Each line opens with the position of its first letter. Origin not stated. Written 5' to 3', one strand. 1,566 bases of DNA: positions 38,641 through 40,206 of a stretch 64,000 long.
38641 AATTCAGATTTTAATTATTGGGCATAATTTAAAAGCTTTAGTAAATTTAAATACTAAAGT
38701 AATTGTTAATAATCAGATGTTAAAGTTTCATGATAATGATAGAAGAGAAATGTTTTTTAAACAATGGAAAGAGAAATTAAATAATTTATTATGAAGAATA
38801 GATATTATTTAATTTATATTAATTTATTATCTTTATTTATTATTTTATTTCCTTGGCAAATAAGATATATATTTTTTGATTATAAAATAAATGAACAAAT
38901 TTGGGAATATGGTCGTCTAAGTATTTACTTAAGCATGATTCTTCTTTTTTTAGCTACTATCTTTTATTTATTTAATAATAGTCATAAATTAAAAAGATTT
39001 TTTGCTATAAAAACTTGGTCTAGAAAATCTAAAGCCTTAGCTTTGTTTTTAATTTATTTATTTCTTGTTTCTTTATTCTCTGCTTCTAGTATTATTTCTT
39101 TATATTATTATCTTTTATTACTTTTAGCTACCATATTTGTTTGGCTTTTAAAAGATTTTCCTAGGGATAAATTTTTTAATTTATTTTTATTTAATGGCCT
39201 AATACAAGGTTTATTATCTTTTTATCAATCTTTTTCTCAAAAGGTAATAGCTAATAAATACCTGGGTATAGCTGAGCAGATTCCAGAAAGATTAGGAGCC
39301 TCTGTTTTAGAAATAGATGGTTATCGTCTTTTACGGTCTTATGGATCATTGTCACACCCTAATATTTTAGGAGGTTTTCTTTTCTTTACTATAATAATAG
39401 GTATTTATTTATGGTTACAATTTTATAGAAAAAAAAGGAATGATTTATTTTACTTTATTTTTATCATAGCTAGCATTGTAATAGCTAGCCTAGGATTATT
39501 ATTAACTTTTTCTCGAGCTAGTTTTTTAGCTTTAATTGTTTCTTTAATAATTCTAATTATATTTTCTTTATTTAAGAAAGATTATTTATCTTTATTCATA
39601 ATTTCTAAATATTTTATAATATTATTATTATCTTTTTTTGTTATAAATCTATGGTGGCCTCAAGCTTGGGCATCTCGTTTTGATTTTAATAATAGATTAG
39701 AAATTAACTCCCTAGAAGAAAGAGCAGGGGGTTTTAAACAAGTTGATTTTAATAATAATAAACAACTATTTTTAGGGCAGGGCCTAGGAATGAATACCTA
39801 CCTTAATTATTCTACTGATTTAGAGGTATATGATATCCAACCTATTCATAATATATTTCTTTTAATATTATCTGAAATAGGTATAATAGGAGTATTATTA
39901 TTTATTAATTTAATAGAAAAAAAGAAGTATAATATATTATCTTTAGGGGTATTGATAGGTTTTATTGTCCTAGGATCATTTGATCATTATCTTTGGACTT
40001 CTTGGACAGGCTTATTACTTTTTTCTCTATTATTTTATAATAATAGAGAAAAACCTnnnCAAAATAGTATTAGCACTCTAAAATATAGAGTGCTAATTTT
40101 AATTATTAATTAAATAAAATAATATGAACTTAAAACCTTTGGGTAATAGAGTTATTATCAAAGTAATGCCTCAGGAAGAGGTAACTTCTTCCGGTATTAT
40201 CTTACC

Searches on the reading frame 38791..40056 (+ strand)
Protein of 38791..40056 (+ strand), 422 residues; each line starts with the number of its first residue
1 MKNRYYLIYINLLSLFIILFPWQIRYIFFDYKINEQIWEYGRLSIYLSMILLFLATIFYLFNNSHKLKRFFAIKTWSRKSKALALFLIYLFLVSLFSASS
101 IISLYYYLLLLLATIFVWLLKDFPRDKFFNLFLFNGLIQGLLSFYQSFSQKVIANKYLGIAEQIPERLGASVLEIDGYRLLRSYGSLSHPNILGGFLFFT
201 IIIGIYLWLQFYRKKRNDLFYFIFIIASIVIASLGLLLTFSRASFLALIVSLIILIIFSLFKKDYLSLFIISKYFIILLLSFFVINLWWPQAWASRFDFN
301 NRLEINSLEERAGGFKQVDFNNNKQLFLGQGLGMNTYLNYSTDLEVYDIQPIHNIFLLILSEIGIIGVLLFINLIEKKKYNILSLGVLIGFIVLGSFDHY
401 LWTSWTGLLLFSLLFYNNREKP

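Call 62: search_protein_families(library=pfam, proteins=[window:38791-40056:+], max_evalue=0.00001)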
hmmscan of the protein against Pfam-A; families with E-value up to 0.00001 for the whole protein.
window:38791-40056:+ (422 aa): 1 family
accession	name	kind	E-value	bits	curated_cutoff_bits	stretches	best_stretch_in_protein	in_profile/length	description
PF04932.20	Wzy_C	-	1.9e-10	41.1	31.7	1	228-372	2-149/149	O-Antigen ligase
